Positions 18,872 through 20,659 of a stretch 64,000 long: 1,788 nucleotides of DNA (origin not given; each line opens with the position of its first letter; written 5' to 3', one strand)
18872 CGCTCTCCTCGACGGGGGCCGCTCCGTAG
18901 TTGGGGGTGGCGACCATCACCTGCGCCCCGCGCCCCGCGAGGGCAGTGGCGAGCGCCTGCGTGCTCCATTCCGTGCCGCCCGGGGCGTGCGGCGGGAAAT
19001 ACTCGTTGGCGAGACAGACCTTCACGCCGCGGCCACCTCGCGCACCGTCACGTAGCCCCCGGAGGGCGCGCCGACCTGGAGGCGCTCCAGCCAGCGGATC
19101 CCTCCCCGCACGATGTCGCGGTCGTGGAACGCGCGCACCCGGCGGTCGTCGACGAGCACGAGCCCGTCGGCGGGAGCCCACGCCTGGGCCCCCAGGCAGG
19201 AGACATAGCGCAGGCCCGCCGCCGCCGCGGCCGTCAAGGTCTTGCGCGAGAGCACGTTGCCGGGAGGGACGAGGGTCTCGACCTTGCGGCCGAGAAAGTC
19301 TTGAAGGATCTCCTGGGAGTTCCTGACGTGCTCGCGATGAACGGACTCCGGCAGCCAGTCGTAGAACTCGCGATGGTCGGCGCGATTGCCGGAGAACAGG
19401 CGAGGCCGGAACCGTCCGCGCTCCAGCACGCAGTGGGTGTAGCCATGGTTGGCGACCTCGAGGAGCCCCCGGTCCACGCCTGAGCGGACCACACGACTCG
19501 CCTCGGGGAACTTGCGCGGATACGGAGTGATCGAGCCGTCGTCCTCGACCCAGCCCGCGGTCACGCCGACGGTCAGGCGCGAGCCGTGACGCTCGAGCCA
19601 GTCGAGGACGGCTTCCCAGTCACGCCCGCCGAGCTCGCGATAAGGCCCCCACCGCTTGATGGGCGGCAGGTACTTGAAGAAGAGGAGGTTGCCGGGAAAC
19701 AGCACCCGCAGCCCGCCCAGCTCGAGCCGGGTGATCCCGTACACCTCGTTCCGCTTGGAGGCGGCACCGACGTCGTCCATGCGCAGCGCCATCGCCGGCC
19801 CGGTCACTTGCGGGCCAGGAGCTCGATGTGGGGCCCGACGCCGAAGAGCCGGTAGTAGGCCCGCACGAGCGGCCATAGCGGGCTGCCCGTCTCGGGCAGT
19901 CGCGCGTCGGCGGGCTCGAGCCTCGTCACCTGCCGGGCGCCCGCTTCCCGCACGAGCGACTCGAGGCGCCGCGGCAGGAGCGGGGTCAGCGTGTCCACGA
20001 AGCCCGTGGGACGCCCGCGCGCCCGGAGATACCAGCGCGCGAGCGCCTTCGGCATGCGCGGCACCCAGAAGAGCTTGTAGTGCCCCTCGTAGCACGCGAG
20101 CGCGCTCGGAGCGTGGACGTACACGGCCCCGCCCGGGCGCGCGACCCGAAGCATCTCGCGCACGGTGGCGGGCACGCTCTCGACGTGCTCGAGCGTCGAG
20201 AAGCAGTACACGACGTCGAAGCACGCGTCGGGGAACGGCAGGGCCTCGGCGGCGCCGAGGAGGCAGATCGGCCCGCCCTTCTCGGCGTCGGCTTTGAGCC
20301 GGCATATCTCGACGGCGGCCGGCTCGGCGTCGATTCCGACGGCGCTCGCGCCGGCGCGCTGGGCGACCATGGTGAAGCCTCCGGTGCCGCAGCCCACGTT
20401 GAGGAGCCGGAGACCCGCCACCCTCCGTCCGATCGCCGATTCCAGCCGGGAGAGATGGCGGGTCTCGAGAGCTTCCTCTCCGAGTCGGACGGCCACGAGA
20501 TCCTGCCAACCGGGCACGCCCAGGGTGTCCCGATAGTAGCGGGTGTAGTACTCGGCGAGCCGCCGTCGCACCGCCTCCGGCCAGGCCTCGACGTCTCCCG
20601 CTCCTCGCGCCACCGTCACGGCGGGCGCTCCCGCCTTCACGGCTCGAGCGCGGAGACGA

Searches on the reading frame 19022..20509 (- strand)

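Call 25: search_protein_families(library=pfam, max_evalue=0.0001, proteins=[window:19022-20509:-])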
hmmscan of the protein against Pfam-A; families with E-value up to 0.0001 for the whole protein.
window:19022-20509:- (495 aa): 2 families
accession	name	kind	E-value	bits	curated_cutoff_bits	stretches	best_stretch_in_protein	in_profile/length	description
PF01522.26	Polysacc_deac_1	-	5e-10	39.9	23.1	1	298-436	21-124/124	Polysaccharide deacetylase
PF10096.14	DUF2334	-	4.4e-07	30.1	26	1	297-436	17-143/203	Uncharacterized protein conserved in bacteria (DUF2334)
